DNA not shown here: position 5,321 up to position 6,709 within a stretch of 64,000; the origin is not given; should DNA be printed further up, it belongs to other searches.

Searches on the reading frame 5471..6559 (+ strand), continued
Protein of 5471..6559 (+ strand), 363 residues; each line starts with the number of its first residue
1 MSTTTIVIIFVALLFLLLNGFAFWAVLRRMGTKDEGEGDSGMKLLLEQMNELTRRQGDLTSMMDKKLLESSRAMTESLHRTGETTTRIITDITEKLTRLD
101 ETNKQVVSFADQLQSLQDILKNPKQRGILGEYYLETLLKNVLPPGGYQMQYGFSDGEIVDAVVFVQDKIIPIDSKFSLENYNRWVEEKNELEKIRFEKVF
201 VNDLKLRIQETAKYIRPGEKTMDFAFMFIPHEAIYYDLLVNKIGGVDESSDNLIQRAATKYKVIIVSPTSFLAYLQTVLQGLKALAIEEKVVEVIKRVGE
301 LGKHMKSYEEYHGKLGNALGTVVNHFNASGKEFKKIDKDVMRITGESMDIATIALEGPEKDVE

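Call 30: find_encoding_contigs(protein=P0123, flank=3000, max_places=4)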
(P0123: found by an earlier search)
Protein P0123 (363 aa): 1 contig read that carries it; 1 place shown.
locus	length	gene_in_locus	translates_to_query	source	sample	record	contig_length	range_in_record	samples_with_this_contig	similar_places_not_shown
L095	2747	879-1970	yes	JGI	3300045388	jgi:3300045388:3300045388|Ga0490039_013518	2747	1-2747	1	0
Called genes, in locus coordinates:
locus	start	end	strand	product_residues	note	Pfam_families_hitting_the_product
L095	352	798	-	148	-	PF09424:YqeY, PF02637:GatB_Yqey (faint)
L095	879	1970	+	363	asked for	PF02646:RmuC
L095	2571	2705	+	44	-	PF00829:Ribosomal_L21p (weak)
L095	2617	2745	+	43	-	?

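Call 46: find_encoding_contigs(protein=P0005, flank=3000, max_places=3)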
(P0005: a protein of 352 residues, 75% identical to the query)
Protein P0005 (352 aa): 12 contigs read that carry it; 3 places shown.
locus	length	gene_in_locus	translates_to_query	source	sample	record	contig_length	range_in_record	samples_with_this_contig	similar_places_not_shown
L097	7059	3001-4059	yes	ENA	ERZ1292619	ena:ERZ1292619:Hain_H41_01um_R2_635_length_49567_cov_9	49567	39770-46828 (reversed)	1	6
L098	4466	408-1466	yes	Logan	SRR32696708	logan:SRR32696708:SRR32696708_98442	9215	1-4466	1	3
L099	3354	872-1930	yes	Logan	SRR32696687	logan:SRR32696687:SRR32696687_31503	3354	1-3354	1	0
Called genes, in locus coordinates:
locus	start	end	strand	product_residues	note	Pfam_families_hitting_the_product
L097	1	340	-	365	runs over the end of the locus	PF13651:EcoRI_methylase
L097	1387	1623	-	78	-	-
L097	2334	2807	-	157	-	PF02637:GatB_Yqey (faint), PF09424:YqeY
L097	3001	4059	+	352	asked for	PF02646:RmuC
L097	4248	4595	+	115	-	PF00829:Ribosomal_L21p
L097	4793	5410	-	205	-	PF21176:RecR_HhH (weak), PF01751:Toprim, PF13662:Toprim_4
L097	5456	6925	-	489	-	PF00772:DnaB, PF13481:AAA_25, PF03796:DnaB_C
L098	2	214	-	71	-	?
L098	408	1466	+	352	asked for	PF02646:RmuC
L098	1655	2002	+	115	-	PF00829:Ribosomal_L21p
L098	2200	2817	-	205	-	PF21176:RecR_HhH (weak), PF01751:Toprim, PF13662:Toprim_4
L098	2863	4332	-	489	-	PF00772:DnaB, PF13481:AAA_25, PF03796:DnaB_C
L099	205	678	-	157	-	PF02637:GatB_Yqey (faint), PF09424:YqeY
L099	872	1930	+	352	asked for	PF02646:RmuC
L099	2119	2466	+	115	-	PF00829:Ribosomal_L21p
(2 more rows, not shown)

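Call 47: find_encoding_contigs(protein=P0004, flank=3000, max_places=3)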
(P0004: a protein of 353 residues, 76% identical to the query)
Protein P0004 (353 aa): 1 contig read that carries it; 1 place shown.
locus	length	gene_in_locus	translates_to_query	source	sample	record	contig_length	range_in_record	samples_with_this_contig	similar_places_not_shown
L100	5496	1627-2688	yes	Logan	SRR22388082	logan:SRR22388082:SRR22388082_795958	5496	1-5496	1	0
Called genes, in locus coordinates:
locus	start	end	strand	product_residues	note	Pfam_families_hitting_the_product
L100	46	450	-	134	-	-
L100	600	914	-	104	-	-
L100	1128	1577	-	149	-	PF02637:GatB_Yqey (faint), PF09424:YqeY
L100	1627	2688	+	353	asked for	PF02646:RmuC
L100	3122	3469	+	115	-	PF00829:Ribosomal_L21p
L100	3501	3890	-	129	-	-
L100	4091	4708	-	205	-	PF21176:RecR_HhH (weak), PF01751:Toprim (weak), PF13662:Toprim_4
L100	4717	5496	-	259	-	?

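Call 48: find_encoding_contigs(protein=P0007, flank=3000, max_places=3)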
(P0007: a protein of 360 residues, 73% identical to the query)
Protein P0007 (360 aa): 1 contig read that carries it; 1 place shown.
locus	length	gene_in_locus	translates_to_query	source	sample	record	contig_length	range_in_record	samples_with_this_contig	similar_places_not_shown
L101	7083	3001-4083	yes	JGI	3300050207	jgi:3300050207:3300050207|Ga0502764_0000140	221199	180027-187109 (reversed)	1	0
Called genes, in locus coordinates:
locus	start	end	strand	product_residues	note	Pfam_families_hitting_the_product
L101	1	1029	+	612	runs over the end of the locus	PF13304:AAA_21 (faint), PF00005:ABC_tran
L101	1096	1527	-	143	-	-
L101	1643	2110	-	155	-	-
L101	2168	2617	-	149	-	PF09424:YqeY, PF02637:GatB_Yqey (faint)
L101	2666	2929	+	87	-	-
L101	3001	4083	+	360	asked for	PF02646:RmuC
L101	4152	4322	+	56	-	-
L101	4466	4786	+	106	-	PF00829:Ribosomal_L21p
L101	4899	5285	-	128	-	-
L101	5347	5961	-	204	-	PF21176:RecR_HhH, PF01751:Toprim (weak), PF13662:Toprim_4, PF21175:RecR_C (weak)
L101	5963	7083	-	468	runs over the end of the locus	PF06745:ATPase (faint), PF00772:DnaB, PF13481:AAA_25, PF03796:DnaB_C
